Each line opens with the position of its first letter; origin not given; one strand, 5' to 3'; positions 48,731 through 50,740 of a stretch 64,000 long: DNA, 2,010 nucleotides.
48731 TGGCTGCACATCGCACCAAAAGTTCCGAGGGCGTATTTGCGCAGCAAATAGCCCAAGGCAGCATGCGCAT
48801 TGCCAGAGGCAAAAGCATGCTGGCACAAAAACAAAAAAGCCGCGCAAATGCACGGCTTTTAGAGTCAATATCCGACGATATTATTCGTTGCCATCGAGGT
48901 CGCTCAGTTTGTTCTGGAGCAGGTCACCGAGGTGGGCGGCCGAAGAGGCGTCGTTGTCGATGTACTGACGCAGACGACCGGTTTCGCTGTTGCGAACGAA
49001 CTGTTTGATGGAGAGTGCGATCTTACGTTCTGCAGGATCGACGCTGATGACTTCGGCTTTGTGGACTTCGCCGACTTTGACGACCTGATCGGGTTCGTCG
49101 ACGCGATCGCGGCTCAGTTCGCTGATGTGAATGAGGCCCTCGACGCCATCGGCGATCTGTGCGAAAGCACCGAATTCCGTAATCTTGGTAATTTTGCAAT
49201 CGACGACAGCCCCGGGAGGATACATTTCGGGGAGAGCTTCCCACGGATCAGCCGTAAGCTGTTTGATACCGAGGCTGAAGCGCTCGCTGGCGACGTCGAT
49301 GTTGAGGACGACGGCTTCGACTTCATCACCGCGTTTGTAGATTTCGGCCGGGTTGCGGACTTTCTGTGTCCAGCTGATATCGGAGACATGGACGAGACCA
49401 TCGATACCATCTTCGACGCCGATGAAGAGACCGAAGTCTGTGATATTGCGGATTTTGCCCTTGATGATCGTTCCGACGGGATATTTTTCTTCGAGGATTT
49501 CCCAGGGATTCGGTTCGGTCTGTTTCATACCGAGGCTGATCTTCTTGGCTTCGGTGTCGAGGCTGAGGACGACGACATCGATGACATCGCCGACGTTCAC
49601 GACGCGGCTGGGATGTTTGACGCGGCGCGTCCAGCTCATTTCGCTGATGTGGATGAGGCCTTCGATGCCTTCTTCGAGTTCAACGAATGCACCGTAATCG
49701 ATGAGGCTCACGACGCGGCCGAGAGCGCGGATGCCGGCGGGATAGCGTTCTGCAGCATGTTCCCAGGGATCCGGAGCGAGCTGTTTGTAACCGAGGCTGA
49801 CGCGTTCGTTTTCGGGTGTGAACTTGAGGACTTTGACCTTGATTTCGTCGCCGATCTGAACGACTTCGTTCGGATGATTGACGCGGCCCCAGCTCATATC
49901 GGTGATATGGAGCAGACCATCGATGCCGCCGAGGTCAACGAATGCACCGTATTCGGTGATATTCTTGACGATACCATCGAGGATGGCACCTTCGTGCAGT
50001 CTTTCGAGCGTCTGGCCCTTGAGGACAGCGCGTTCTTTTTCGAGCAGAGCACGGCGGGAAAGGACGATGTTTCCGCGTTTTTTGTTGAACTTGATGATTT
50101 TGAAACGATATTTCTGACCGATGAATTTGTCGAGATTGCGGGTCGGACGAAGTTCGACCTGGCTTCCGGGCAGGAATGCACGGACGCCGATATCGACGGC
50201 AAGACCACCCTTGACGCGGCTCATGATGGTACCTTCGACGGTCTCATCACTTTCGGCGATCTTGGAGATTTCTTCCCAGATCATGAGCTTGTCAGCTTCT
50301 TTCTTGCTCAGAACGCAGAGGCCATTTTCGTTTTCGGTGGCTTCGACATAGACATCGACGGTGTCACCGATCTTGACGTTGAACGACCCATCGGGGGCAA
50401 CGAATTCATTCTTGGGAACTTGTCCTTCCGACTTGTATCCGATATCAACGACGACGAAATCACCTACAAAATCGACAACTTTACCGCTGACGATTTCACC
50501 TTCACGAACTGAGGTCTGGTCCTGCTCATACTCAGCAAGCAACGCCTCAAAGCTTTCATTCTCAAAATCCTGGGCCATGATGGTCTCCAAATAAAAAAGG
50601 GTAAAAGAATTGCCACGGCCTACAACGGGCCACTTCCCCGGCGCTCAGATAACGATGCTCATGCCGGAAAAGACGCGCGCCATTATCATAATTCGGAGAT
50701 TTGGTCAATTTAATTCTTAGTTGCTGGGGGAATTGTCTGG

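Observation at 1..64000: Locus-wide toolkit of modular secreted enzymes: interchangeable Cys-rich repeat stalks fused to different hydrolase heads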

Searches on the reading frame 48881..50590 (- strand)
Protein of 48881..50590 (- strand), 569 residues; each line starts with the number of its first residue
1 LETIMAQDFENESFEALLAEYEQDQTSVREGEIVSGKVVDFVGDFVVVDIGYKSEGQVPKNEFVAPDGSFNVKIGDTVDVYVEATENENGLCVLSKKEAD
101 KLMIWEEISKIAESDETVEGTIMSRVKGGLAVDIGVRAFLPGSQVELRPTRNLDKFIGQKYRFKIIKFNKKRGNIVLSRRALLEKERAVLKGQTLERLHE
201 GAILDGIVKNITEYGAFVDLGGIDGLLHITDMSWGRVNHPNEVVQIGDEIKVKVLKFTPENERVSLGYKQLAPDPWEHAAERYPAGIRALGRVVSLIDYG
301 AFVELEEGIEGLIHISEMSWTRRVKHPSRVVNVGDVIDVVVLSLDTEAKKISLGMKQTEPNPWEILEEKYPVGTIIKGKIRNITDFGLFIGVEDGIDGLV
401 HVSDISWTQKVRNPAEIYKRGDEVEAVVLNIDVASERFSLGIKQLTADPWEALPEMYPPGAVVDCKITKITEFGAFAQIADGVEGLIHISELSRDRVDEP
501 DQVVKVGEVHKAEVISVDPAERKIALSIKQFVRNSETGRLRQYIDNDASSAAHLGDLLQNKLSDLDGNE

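Call 7: search_protein_families(library=pfam, proteins=[window:48881-50590:-], max_evalue=0.01)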
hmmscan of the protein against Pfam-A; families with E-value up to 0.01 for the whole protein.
window:48881-50590:- (569 aa): 7 families
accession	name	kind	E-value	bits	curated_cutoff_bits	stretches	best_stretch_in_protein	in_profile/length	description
PF00575.29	S1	-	2.4e-100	329.4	22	6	199-269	3-74/74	S1 RNA binding domain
PF23459.1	S1_RRP5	-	2.9e-27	95.5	27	3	459-527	3-71/72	RRP5 S1 domain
PF21710.3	Spt6_S1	-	3.6e-20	72.5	27.5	2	370-435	14-79/91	Spt6, S1/OB domain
PF17092.11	PCB_OB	-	4.7e-09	37.4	27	0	290-340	36-96/111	Penicillin-binding protein OB-like domain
PF13509.12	S1_2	-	2.8e-08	34.2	21.8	0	460-495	2-36/61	S1 domain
PF10246.15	MRP-S35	-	0.0014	18.9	25.1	0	10-55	3-48/105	Mitochondrial ribosomal protein MRP-S35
PF02599.21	CsrA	-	0.0034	17.8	27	0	240-261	8-29/53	Global regulator protein family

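Call 9: find_related_loci(query=window:48881-50590:-, collection=genome_contigs, flank=10000)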
Query window:48881-50590:- (569 aa) in genome_contigs; peptide patterns used: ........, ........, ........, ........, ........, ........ (x = any residue, [..] = any of these).
64 stretches matched a pattern; 20 encode a relative of the query (tblastn E <= 1e-3); 20 distinct loci.
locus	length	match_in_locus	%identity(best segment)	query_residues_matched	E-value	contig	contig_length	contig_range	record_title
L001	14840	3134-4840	97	1-569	0e+0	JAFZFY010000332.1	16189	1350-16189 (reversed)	MAG: Proteobacteria bacterium isolate RGIG7731 Water_buffalos_Rectum-3__c415469, whole genome shotgun sequence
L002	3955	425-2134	96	1-569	0e+0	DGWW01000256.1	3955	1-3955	MAG TPA_asm: Myxococcales bacterium UBA4248 UBA4248_contig_21592, whole genome shotgun sequence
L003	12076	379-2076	97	1-566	0e+0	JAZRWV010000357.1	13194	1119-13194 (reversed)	MAG: Myxococcota bacterium isolate T1900044951_TA20190004.MAGScoT_cleanbin_000050 SGB_3670_k141_2056479, whole genome sh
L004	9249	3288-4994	96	1-569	0e+0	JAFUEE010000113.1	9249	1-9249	MAG: Proteobacteria bacterium isolate RGIG4413 Roe_deer_Omasum-2__c215626, whole genome shotgun sequence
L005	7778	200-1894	96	1-568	0e+0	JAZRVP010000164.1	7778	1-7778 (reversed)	MAG: Myxococcota bacterium isolate T1900044953_TA20190006.MAGScoT_cleanbin_000031 SGB_3738_k141_310386, whole genome sho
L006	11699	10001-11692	94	3-566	0e+0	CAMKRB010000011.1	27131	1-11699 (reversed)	MAG: uncultured Myxococcales bacterium isolate SRR12081292_bin.20_metaWRAP_v1.3_MAG genome assembly, contig: ERZ12289771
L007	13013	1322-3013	94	4-566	0e+0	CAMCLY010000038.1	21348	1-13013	MAG: uncultured Myxococcales bacterium isolate SRR17382101_bin.24_metaWRAP_v1.3_MAG genome assembly, contig: ERZ10544624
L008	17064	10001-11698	91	2-568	0e+0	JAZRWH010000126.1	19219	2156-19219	MAG: Myxococcota bacterium isolate T1900044952_TA20190005.MAGScoT_cleanbin_000039 SGB_3703_k141_587538, whole genome sho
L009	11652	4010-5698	91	5-568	0e+0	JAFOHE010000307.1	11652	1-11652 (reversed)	MAG: Proteobacteria bacterium isolate RGIG464 Dairy_cattle_Colon.Co__c3739787, whole genome shotgun sequence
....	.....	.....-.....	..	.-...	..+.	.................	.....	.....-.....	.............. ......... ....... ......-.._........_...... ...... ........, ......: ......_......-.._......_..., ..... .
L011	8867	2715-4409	91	1-566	0e+0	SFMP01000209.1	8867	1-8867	MAG: Myxococcales bacterium isolate W2P31.034 Contig26233, whole genome shotgun sequence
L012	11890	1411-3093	85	5-566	0e+0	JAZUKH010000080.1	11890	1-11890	MAG: Myxococcota bacterium isolate T1900045249_TH20190019.MAGScoT_cleanbin_000030 SGB_5730_k141_5326403, whole genome sh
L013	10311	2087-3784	95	1-566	0e+0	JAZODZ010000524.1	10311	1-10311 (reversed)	MAG: Myxococcota bacterium isolate T1900044750_TS20190416.MAGScoT_cleanbin_000055 SGB_2193_k141_1242761, whole genome sh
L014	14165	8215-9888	48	5-561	4e-174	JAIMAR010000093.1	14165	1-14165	MAG: Bryobacteraceae bacterium isolate HOT.MAX.089 Contig95, whole genome shotgun sequence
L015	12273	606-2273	47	13-561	5e-170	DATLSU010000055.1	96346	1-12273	MAG TPA_asm: Patescibacteria group bacterium isolate SMAG_U13938 k141_333352, whole genome shotgun sequence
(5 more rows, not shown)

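Call 88: search_protein_families(library=pfam, proteins=[L001:6255-7565:+, L001:5068-6240:+, L001:7662-9269:+, L006:3090-5285:+, L002:2388-3752:-], max_evalue=0.001)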
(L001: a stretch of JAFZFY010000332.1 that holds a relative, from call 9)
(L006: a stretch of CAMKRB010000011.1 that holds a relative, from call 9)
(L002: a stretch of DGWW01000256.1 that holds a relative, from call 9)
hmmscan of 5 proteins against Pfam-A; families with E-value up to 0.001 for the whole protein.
L001:6255-7565:+ (436 aa): 0 families

L001:5068-6240:+ (390 aa): 4 families
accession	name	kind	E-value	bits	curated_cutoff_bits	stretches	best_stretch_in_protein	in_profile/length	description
PF13637.12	Ank_4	-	3.9e-17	62.4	22.7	1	317-349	12-44/50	Ankyrin repeats (many copies)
PF00023.36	Ank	-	9.2e-12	45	21.1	0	304-333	1-33/33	Ankyrin repeat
PF12796.13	Ank_2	-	2.2e-10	41.4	27.3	1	286-348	11-73/90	Ankyrin repeats (3 copies)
PF13857.12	Ank_5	-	1.6e-09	38.3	27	0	299-339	10-53/56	Ankyrin repeats (many copies)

L001:7662-9269:+ (535 aa): 2 families
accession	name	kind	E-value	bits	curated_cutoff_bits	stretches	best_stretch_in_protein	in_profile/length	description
PF09820.16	AAA-ATPase_like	-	3.6e-29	102.4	26.1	1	14-210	5-199/201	Predicted AAA-ATPase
PF08011.17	PDDEXK_9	-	1.1e-08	35.4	25.5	1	431-520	9-98/105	PD-(D/E)XK nuclease superfamily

L006:3090-5285:+ (731 aa): 0 families

L002:2388-3752:- (454 aa): 1 family
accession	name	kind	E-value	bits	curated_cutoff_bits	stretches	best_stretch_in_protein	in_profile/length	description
PF03382.20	DUF285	-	2.8e-50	169.5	25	2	330-428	13-110/120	Mycoplasma protein of unknown function, DUF285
